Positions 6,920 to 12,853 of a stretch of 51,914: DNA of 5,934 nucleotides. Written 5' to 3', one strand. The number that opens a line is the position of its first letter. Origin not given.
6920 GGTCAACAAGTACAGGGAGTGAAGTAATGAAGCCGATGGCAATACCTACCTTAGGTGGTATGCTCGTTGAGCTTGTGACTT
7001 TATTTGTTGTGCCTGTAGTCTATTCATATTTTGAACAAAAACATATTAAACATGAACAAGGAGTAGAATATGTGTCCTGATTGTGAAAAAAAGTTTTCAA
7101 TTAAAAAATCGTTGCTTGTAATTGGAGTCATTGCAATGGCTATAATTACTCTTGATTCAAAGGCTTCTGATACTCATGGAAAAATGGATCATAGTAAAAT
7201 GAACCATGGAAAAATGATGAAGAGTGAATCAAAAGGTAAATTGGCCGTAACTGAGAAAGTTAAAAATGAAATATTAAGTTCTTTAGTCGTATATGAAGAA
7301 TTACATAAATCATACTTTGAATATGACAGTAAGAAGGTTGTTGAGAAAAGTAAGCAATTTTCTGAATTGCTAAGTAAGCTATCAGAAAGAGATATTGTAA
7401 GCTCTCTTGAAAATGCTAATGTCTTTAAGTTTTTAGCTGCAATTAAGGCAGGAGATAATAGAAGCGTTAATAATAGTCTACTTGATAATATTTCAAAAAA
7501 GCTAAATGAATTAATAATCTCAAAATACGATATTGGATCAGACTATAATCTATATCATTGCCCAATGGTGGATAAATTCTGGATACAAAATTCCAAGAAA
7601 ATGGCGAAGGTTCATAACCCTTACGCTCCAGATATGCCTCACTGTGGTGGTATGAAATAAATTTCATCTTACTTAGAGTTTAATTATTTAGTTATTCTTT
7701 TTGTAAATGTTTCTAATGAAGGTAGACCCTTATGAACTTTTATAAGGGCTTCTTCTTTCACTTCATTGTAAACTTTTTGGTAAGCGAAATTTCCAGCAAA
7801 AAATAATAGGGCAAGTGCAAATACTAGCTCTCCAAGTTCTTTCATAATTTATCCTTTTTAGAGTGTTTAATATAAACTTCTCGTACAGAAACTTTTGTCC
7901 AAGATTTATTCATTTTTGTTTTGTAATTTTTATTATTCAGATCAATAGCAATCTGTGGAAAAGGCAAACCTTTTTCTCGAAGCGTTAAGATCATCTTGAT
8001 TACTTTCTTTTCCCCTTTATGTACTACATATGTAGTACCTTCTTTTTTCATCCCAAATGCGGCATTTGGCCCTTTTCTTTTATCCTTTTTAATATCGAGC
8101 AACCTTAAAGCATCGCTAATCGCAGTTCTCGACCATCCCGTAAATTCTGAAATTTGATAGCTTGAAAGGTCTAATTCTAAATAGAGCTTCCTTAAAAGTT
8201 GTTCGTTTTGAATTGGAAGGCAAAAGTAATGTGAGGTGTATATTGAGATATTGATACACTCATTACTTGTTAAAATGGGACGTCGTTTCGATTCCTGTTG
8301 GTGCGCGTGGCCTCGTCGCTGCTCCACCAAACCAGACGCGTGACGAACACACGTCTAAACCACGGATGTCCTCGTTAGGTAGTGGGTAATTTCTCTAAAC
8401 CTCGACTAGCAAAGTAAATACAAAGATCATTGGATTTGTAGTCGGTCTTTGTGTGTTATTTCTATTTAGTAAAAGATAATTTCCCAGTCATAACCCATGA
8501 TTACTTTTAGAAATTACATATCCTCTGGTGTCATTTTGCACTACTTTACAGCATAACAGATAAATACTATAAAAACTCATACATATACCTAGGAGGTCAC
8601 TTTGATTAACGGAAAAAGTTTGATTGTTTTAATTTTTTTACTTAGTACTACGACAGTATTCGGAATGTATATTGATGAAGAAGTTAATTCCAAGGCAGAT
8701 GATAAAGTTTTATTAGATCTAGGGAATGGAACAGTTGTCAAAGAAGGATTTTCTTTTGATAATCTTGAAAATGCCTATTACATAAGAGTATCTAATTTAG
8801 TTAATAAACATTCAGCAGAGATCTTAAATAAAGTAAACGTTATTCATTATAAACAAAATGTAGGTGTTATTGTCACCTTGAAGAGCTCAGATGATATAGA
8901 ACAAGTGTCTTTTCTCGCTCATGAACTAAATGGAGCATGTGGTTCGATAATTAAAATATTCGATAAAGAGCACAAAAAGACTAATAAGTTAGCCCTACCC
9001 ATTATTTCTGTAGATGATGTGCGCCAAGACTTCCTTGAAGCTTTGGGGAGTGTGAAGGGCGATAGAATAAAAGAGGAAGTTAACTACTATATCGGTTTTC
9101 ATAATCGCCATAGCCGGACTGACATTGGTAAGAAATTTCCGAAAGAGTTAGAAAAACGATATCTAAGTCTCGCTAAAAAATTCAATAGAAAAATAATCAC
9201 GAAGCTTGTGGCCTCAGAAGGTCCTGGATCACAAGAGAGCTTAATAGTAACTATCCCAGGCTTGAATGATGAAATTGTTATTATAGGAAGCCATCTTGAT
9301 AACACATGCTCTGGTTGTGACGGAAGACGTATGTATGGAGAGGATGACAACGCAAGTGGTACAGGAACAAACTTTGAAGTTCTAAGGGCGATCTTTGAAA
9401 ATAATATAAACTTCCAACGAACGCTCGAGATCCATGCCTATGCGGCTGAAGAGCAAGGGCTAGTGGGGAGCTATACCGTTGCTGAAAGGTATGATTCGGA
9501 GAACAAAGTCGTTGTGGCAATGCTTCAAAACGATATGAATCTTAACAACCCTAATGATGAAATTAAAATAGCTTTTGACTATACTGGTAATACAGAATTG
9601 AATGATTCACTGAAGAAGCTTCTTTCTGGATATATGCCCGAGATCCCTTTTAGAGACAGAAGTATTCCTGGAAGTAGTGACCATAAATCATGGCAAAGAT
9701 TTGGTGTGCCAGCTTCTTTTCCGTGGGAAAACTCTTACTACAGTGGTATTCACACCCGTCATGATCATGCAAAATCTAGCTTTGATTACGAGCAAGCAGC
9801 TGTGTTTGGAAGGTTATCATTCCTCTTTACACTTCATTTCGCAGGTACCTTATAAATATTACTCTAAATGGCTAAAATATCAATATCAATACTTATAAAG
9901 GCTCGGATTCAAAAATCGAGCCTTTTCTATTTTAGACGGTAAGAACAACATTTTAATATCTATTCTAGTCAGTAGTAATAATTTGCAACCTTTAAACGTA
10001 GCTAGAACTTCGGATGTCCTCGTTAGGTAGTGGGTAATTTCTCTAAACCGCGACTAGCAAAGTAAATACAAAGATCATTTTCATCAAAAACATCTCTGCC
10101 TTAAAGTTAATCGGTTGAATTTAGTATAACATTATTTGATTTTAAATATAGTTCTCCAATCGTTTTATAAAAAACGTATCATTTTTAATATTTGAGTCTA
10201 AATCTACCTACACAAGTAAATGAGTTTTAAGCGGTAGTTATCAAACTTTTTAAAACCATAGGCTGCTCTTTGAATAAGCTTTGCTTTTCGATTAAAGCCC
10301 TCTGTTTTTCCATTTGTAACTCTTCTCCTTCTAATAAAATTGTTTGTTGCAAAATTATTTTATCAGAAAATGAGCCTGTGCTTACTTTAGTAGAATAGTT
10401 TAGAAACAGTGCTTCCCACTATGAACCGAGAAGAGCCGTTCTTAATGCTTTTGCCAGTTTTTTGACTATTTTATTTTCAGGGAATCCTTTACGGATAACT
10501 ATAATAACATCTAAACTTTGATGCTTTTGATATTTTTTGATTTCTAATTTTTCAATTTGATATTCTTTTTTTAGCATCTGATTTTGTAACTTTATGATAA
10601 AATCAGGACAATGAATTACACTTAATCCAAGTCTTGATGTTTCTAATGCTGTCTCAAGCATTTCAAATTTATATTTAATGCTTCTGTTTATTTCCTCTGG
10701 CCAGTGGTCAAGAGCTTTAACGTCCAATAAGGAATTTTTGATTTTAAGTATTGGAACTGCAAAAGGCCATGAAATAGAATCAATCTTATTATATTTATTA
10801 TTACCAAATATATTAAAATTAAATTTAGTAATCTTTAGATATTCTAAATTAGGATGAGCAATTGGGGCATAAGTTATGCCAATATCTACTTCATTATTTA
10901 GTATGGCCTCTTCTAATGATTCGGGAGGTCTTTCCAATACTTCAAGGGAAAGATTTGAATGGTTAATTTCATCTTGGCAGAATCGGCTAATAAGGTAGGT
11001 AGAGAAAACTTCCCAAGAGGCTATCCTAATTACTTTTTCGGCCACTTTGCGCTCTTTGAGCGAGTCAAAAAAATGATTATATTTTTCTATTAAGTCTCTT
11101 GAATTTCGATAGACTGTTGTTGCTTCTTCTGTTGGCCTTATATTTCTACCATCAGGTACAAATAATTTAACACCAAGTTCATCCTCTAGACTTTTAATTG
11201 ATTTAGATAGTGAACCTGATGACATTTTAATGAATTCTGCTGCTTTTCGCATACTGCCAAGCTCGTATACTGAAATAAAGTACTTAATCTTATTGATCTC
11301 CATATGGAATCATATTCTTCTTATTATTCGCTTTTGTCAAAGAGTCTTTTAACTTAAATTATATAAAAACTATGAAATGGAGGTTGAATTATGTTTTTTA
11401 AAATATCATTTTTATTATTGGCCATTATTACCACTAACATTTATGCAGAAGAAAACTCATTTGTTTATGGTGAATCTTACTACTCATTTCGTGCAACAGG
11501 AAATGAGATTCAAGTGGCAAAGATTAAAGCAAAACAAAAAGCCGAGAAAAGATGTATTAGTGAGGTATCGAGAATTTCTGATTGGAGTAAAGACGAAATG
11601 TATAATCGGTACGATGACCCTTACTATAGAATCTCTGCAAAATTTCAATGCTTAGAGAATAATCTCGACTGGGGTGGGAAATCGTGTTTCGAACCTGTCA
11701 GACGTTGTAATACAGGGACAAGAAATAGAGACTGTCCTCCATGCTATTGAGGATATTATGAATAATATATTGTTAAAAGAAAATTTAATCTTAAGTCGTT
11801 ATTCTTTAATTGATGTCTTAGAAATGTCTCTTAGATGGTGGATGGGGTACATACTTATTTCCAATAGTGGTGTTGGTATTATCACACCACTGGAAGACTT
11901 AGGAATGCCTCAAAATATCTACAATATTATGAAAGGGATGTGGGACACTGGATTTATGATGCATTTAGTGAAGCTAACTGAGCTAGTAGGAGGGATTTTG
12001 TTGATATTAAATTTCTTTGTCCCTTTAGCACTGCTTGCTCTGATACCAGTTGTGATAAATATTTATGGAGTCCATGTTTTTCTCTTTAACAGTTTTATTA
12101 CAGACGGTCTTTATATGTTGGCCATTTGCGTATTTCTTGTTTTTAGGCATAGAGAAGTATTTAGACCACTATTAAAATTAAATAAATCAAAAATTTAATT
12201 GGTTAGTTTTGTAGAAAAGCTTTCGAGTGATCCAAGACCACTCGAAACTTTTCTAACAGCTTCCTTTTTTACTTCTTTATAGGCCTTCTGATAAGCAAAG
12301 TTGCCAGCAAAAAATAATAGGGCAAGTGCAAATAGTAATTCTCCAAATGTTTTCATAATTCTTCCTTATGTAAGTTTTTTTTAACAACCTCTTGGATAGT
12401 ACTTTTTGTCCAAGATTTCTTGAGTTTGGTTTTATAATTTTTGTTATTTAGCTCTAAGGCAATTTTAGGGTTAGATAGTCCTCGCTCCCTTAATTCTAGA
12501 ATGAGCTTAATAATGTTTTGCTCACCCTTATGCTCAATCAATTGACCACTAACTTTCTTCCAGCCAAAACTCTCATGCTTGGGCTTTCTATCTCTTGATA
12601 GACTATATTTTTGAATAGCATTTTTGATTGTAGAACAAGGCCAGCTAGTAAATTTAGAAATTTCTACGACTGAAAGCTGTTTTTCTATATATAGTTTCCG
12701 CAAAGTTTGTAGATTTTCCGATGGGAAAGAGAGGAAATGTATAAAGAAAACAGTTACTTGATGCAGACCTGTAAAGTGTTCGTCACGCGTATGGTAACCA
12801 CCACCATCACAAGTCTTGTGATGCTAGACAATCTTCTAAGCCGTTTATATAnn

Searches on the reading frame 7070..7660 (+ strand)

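Call 59: search_protein_families(library=pfam, proteins=[window:7070-7660:+], max_evalue=0.01)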
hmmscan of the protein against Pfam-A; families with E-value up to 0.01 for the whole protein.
window:7070-7660:+ (196 aa): 1 family
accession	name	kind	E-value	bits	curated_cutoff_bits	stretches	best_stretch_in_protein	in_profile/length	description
PF22720.1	SNaCT14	-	0.0049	17.6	27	1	81-140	127-185/186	Short NACHT-associated C-Terminal domain, family 14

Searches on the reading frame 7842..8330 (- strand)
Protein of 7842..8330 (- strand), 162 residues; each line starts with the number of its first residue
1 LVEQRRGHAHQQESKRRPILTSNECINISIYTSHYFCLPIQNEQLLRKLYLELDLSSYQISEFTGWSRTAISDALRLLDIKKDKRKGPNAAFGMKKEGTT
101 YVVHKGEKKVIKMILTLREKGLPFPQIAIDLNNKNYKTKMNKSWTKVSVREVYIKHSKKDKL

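Call 59: search_protein_families(library=pfam, proteins=[window:7842-8330:-], max_evalue=0.01)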
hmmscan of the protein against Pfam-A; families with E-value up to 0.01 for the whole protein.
window:7842-8330:- (162 aa): 2 families
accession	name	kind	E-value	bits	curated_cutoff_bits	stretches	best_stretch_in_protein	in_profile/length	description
PF07508.19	Recombinase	-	3.2e-06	27.8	21.1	1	107-152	3-48/102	Recombinase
PF17762.8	HTH_ParB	-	0.00039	21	22.6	1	40-83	6-49/102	ParB HTH domain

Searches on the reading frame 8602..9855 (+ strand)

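Call 59: search_protein_families(library=pfam, proteins=[window:8602-9855:+], max_evalue=0.01)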
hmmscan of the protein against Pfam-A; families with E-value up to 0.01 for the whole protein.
window:8602-9855:+ (417 aa): 2 families
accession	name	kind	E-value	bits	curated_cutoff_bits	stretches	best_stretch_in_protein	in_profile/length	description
PF04389.22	Peptidase_M28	-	5e-27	95.3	21.3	1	214-405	2-188/193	Peptidase family M28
PF01546.33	Peptidase_M20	-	0.0016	18.8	24.6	1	241-301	26-89/206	Peptidase family M20/M25/M40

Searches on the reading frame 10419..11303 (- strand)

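Call 59: search_protein_families(library=pfam, proteins=[window:10419-11303:-], max_evalue=0.01)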
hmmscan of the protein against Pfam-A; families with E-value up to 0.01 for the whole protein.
window:10419-11303:- (294 aa): 2 families
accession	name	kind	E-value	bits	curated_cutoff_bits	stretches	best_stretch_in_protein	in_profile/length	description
PF00126.33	HTH_1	-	4.1e-16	59.1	26.6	1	3-61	1-59/60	Bacterial regulatory helix-turn-helix protein, lysR family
PF03466.25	LysR_substrate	-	1.1e-07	31.9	28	1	91-171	7-88/209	LysR substrate binding domain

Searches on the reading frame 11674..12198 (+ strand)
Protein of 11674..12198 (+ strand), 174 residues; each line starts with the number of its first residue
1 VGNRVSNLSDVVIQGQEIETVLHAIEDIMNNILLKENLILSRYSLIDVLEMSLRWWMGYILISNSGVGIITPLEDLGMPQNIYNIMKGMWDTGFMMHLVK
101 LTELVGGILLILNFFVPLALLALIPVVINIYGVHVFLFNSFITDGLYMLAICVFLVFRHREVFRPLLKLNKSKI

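Call 59: search_protein_families(library=pfam, proteins=[window:11674-12198:+], max_evalue=0.01)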
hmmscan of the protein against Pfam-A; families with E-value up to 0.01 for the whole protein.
window:11674-12198:+ (174 aa): 1 family
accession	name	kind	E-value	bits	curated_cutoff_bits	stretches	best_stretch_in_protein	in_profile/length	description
PF07681.17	DoxX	-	1.7e-06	29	23.6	1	53-130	5-79/85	DoxX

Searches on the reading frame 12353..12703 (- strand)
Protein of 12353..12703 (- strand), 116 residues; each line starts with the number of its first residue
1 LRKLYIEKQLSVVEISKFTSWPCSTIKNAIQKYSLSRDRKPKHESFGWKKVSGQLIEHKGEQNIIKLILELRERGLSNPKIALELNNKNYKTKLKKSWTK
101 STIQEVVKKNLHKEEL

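Call 59: search_protein_families(library=pfam, proteins=[window:12353-12703:-], max_evalue=0.01)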
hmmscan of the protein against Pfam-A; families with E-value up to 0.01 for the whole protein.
window:12353-12703:- (116 aa): 3 families
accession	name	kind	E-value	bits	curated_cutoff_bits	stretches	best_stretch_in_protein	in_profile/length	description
PF07508.19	Recombinase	-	1.6e-07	31.9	21.1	1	61-109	3-51/102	Recombinase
PF13936.12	HTH_38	-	0.0029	17.7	27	0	67-86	12-31/44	Helix-turn-helix domain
PF05339.17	DUF739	-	0.0037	17.8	27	0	45-88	2-40/69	Protein of unknown function (DUF739)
